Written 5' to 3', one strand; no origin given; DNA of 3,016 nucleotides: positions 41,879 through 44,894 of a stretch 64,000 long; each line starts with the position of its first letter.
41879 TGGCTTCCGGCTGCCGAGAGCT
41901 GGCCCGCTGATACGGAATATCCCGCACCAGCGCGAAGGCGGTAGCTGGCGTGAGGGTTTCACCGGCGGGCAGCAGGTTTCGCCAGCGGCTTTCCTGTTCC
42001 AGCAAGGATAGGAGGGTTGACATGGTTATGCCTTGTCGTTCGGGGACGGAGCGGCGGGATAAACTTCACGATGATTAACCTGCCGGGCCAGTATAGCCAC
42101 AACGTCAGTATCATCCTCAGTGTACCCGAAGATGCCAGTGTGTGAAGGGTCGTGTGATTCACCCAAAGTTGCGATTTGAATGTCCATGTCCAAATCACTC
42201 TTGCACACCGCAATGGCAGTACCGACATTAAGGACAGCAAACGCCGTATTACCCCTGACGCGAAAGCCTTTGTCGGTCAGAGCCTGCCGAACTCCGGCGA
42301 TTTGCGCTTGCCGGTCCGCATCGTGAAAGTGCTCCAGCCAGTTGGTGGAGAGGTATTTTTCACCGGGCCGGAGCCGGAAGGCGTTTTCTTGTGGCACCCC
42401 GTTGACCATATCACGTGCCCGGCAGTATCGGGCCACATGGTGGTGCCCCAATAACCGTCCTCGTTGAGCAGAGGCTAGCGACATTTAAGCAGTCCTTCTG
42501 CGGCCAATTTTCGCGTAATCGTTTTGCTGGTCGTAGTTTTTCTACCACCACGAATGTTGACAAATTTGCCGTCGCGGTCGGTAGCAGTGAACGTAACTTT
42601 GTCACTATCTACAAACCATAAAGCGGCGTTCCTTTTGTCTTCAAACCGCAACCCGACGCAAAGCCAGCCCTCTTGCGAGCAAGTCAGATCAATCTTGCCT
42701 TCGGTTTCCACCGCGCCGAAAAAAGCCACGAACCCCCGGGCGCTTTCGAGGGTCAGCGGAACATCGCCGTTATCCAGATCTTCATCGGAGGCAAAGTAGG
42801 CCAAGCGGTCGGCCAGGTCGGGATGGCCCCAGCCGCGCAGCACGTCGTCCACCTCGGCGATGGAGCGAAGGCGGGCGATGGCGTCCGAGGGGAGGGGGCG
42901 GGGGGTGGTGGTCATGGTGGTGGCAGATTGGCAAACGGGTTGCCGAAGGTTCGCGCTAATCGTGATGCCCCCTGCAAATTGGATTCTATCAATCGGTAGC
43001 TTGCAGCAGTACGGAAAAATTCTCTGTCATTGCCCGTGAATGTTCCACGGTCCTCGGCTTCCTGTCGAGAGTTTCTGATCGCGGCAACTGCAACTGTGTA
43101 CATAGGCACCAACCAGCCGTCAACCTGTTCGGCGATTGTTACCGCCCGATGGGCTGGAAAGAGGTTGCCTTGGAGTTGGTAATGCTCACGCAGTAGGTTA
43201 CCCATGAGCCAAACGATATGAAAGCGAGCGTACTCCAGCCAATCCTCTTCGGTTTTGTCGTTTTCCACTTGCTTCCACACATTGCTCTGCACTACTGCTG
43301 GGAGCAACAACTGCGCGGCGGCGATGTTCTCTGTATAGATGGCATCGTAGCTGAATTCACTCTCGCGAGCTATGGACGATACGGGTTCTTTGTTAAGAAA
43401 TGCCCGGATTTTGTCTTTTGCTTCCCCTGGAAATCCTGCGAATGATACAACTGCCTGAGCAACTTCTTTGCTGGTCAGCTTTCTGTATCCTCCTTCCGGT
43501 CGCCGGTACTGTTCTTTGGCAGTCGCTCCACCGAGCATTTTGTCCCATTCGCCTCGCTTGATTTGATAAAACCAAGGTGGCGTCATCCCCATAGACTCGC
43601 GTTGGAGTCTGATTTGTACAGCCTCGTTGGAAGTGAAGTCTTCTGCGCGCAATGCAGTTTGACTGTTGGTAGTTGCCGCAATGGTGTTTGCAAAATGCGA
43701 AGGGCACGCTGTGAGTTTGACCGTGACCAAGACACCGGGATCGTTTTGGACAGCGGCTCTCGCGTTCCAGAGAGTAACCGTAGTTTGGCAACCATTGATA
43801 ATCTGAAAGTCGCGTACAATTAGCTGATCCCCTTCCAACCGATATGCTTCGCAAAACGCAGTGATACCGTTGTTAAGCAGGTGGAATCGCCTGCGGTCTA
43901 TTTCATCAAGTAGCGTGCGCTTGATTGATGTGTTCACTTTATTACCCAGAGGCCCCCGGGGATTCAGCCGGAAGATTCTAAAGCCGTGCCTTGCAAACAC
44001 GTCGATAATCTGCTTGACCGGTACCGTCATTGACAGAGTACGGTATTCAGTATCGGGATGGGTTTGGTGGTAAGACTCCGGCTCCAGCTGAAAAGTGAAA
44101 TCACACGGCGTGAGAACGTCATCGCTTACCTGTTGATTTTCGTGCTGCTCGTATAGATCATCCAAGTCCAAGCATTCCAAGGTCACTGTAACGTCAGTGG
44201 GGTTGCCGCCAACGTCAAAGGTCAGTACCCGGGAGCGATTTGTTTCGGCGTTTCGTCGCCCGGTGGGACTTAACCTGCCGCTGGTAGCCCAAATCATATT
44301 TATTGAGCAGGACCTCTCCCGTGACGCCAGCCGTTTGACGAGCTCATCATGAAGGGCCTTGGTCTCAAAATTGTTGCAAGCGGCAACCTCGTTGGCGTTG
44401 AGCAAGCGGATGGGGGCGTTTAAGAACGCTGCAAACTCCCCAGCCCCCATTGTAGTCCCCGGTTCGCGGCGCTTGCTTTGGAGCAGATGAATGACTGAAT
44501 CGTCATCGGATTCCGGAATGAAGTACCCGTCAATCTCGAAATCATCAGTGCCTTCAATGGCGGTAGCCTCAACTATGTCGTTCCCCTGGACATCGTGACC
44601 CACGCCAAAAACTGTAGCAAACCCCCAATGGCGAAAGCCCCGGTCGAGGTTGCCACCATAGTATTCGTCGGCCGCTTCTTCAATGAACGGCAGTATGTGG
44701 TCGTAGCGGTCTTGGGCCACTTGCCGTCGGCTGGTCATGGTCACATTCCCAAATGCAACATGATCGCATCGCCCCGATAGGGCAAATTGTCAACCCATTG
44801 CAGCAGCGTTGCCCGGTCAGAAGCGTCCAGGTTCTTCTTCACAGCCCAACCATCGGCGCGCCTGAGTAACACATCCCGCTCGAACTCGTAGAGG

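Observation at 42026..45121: Translationally coupled four-gene operon built around an AIPR abortive-infection protein with three unknown small proteins, the strongest candidate for an undescribed defence system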

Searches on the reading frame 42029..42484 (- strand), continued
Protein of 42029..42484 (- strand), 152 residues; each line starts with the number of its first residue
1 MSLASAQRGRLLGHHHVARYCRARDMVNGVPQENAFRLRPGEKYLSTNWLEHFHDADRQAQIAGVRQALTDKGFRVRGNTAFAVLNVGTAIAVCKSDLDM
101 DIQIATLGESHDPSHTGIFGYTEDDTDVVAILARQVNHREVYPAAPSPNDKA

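Call 104: search_protein_families(library=padloc, proteins=[L050:4887-5414:+, L037:4295-4984:+, L037:4941-5417:+, L034:2109-2558:+, L034:2548-2976:+, L039:237-833:+, L039:846-1349:+, L041:151-630:+, L045:2925-3365:+, L036:1000-1932:+], max_evalue=1)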
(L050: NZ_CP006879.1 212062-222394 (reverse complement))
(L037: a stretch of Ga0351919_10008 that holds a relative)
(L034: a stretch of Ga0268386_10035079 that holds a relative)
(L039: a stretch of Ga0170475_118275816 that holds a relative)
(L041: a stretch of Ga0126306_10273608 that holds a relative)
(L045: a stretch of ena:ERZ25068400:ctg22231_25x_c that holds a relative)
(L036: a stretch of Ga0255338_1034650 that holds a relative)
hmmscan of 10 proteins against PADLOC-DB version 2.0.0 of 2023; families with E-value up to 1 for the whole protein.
L050:4887-5414:+ (176 aa): 0 families

L037:4295-4984:+ (230 aa): 0 families

L037:4941-5417:+ (159 aa): 0 families

L034:2109-2558:+ (150 aa): 0 families

L034:2548-2976:+ (143 aa): 0 families

L039:237-833:+ (199 aa): 0 families

L039:846-1349:+ (168 aa): 0 families

L041:151-630:+ (160 aa): 0 families

L045:2925-3365:+ (147 aa): 0 families

L036:1000-1932:+ (311 aa): 0 families

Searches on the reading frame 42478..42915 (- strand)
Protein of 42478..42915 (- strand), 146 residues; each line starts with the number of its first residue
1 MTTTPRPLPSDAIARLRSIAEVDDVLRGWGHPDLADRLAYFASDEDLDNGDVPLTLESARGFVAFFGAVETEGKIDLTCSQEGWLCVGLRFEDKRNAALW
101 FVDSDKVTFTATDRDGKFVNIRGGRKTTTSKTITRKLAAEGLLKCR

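Call 3: search_protein_families(library=pfam, proteins=[window:42478-42915:-], max_evalue=0.1)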
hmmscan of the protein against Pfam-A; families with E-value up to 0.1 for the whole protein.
window:42478-42915:- (146 aa): 1 family
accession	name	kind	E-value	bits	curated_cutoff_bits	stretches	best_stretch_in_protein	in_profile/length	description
PF23487.1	Ig_TMEM132_6th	-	0.059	13.8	27.8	1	79-134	40-95/116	TMEM132 sixth domain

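Call 4: search_protein_families(library=padloc, proteins=[window:42478-42915:-], max_evalue=0.1)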
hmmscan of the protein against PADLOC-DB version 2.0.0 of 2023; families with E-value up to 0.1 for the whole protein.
window:42478-42915:- (146 aa): 0 families

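Call 5: search_protein_families(library=ncbifam, proteins=[window:42478-42915:-], max_evalue=0.1)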
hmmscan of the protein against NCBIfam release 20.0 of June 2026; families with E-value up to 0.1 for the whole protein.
window:42478-42915:- (146 aa): 0 families

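Call 6: search_protein_families(library=phrogs, proteins=[window:42478-42915:-], max_evalue=0.1)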
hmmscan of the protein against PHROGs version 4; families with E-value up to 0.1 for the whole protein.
window:42478-42915:- (146 aa): 0 families

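Call 24: find_homologous_proteins(query=window:42478-42915:-, max_evalue=0.001)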
Query window:42478-42915:- (146 aa): 89 proteins with E <= 0.001 among 213 candidates.
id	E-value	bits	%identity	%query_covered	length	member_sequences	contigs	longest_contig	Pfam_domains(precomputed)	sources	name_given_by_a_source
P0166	4.6e-92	324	99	100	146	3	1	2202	-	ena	-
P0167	6.5e-78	278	86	100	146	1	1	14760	-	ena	-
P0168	9.1e-78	277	86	100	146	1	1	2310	-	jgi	jgi:hypothetical protein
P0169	4.0e-76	272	84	99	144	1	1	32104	-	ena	-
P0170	5.1e-76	271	84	99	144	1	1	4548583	-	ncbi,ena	-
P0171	8.6e-76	271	84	100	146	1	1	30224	-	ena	-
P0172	1.0e-75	271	85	100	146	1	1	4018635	-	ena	-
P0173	2.9e-75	269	83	100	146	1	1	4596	-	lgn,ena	-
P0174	3.4e-75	269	84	99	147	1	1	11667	-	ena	-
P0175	8.6e-74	264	83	99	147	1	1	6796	-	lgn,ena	-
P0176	1.2e-73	264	84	97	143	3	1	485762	-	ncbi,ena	-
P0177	2.9e-73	263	82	98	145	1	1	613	-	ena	-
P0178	5.5e-73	262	83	97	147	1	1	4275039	-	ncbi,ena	-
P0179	5.7e-73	262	81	100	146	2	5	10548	-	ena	-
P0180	4.8e-72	259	79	99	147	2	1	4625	-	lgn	-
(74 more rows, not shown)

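Call 57: search_solved_structures(query=A4, max_evalue=10)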
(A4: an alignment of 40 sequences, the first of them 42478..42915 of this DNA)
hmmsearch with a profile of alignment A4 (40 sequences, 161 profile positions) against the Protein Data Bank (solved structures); distinct sequences matched with E-value up to 10: 6.
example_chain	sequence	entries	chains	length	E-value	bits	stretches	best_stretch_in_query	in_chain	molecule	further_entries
8ail_O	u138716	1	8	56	0.11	15.1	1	102-147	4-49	Bacillus phage VMY22 p56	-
7coy_aJ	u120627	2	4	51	1.3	11.6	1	51-71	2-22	Photosystem I reaction center subunit IX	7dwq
6q2u_A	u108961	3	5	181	1.6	11.4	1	18-45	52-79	Cytochrome c4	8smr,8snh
9rcu_B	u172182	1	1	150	1.7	11.3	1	45-113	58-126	Spike protein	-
7tbl_h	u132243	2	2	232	1.9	11.1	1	87-123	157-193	DDX19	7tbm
3fhc_B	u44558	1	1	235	2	11.1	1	87-123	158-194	ATP-dependent RNA helicase DDX19B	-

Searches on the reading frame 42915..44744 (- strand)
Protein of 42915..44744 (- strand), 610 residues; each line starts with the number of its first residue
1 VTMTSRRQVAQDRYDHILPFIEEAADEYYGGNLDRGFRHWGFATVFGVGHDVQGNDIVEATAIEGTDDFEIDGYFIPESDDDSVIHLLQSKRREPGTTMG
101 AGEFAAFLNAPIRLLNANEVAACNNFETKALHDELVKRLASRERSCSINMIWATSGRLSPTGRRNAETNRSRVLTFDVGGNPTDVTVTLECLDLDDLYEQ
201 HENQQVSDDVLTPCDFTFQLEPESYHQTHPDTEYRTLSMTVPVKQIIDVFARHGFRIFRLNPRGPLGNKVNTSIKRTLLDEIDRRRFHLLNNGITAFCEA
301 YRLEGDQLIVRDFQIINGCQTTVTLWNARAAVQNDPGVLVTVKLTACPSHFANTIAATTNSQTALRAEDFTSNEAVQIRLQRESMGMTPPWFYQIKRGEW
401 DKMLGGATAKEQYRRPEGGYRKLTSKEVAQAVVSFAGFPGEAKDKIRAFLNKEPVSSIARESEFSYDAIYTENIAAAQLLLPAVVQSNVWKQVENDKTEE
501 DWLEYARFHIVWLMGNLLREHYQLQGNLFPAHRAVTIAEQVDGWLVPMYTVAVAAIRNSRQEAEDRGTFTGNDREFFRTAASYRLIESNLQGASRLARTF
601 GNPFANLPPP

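Call 3: search_protein_families(library=pfam, proteins=[window:42915-44744:-], max_evalue=0.1)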
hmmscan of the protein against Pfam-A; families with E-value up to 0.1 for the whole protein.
window:42915-44744:- (610 aa): 1 family
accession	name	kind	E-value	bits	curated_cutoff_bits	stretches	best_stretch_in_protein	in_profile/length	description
PF10592.14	AIPR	-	2.6e-38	132.8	25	1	258-524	1-274/308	AIPR protein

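Call 4: search_protein_families(library=padloc, proteins=[window:42915-44744:-], max_evalue=0.1)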
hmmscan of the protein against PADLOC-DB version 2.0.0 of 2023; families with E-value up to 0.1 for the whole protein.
window:42915-44744:- (610 aa): 2 families
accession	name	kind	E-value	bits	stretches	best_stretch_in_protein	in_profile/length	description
PDLC02357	AbiU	-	9.5e-30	102.2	1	84-393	85-375/537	AbiU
PDLC02207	MzaE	-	1.5e-05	21.8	1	187-404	174-411/598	-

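Call 5: search_protein_families(library=ncbifam, proteins=[window:42915-44744:-], max_evalue=0.1)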
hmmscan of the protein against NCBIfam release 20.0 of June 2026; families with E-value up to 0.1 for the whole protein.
window:42915-44744:- (610 aa): 1 family
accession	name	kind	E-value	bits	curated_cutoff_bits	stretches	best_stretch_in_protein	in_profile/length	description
NF041935.1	MzaE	equivalog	9.2e-09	34.3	1050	1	186-408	172-414/593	MZA anti-phage system associated AIPR family protein MzaE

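Call 6: search_protein_families(library=phrogs, proteins=[window:42915-44744:-], max_evalue=0.1)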
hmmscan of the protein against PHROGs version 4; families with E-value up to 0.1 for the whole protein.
window:42915-44744:- (610 aa): 2 families
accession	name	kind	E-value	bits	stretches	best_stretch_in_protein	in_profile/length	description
phrog_1841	-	moron, auxiliary metabolic gene and host takeover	5.8e-37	128.8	1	57-399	54-388/567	Abi alpha-like abortive infection mechanism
phrog_31871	-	unknown function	5.3e-12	46.5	1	286-398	20-136/328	-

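Call 8: find_encoding_contigs(protein=window:42915-44744:-, flank=10000, max_places=10)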
Protein window:42915-44744:- (610 aa): no gene with exactly this product is on record in the collection.

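Call 9: find_related_loci(query=window:42915-44744:-, collection=genome_contigs, flank=6000)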
Query window:42915-44744:- (610 aa) in genome_contigs; peptide patterns used: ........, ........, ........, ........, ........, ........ (x = any residue, [..] = any of these).
86 stretches matched a pattern; 25 encode a relative of the query (tblastn E <= 1e-3); 25 distinct loci.
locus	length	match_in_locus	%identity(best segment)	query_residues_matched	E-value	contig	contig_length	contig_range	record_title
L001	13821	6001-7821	83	1-607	0e+0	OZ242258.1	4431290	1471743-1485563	MAG: Dehalococcoidia bacterium isolate ebb30a51-fd80-4f91-a9df-d4bc6488b8f2 genome assembly, chromosome: 1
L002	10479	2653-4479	73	1-610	0e+0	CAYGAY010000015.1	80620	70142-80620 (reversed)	MAG TPA_asm: uncultured Dehalococcoidia bacterium isolate ERP110561_co1_15 genome assembly, contig: NODE_173_length_8062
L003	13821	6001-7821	74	1-608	0e+0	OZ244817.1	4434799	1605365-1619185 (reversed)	MAG: Dehalococcoidia bacterium isolate 600c9aab-54a7-483e-8747-7fd718dfbb6a genome assembly, chromosome: 1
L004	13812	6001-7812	74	3-607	0e+0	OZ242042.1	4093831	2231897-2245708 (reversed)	MAG: Dehalococcoidia bacterium isolate f9cecd87-683c-406e-b8e3-528e430a091d genome assembly, chromosome: 1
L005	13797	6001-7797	73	3-602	0e+0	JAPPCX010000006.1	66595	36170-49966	MAG: Chloroflexota bacterium isolate IRC4_bin_11 NODE_458_length_66595_cov_10.415, whole genome shotgun sequence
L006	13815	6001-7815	70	3-608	0e+0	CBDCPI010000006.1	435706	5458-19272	MAG: Dehalococcoidia bacterium isolate 2c126bea-bcd9-4278-a32a-30754f00bea4 genome assembly, contig: contig_6, whole gen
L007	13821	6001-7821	68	2-608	0e+0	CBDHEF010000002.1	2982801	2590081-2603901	MAG: Dehalococcoidia bacterium isolate e9382ad7-4ca3-4796-a74a-760c8ad60130 genome assembly, contig: contig_2, whole gen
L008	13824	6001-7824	68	1-608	0e+0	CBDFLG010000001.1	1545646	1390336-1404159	MAG: Dehalococcoidia bacterium isolate efce6ea5-ba2a-426c-ac69-3e93deb07a8c genome assembly, contig: contig_1, whole gen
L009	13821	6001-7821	69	1-608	0e+0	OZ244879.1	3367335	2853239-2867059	MAG: Dehalococcoidia bacterium isolate 129e805c-15e7-4e04-be47-5b5205565f01 genome assembly, chromosome: 1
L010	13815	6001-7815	68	3-609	0e+0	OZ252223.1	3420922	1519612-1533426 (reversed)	MAG: Dehalococcoidia bacterium isolate 61792766-41d2-4ca2-9188-a4e588d315ea genome assembly, chromosome: 1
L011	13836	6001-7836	69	1-609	0e+0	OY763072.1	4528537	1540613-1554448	MAG: Dehalococcoidia bacterium isolate 40e540cc-5106-4b3b-ab2b-631d7f64572a genome assembly, chromosome: 1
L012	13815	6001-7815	66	2-608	0e+0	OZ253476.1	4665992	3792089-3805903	MAG: Dehalococcoidia bacterium isolate f6f1a14d-75c1-44c4-996a-bd844335e16e genome assembly, chromosome: 1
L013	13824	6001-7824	66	1-610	0e+0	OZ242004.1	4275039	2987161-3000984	MAG: Dehalococcoidia bacterium isolate 6092164f-d889-4bea-886a-f75bca8a53ef genome assembly, chromosome: 1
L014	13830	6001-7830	83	1-610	0e+0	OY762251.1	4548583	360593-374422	MAG: Dehalococcoidia bacterium isolate d71b8fac-47d3-446e-896e-fb0c20447f33 genome assembly, chromosome: 1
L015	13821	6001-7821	64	1-608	0e+0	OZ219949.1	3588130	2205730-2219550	MAG: Dehalococcoidia bacterium isolate 99137651-b1e7-4859-9a90-ab3a7f48d20f genome assembly, chromosome: 5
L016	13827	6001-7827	63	1-608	0e+0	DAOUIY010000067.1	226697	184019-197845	MAG TPA_asm: Dehalococcoidia bacterium isolate S32_229 k113_4567898, whole genome shotgun sequence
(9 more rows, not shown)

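Call 40: search_solved_structures(query=window:42915-44744:-, max_evalue=1, show_alignments=1)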
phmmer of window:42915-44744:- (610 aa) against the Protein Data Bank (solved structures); distinct sequences matched with E-value up to 1: 0.

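Call 80: find_related_loci(query=window:42915-44744:-, collection=viral_contigs, flank=5000)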
Query window:42915-44744:- (610 aa) in viral_contigs; peptide patterns used: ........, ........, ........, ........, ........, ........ (x = any residue, [..] = any of these).
3 stretches matched a pattern, but none encodes a relative of the query by tblastn (E <= 1e-3).

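Call 94: search_protein_families(library=pfam, proteins=[L016:7972-8718:-, L013:7964-8359:+, L001:5312-5593:+], max_evalue=0.01)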
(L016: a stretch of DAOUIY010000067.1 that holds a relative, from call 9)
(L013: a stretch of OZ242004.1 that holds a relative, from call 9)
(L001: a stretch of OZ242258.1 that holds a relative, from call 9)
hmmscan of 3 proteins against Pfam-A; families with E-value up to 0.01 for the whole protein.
L016:7972-8718:- (249 aa): 1 family
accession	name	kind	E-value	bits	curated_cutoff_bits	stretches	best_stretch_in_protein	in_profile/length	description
PF19220.6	Rod_CreS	-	0.0039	16.7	100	1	32-107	7-82/359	Crescentin, rod domain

L013:7964-8359:+ (132 aa): 2 families
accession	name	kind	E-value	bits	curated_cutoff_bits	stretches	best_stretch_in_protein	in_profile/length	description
PF13650.11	Asp_protease_2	-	1.3e-07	32.7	24.3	1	11-63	3-54/90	Aspartyl protease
PF13975.11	gag-asp_proteas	-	9.4e-06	26.6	28.2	1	20-63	9-54/92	gag-polyprotein putative aspartyl protease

L001:5312-5593:+ (94 aa): 0 families

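Call 95: search_protein_families(library=padloc, proteins=[L016:7972-8718:-, L013:7964-8359:+], max_evalue=0.01)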
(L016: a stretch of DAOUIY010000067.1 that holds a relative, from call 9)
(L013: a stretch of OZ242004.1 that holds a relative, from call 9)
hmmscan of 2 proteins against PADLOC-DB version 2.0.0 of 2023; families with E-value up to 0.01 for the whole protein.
L016:7972-8718:- (249 aa): 1 family
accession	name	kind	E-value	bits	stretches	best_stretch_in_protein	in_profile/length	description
PDLC03863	LmuB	-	0.01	12.6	0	35-116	359-440/610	-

L013:7964-8359:+ (132 aa): 0 families
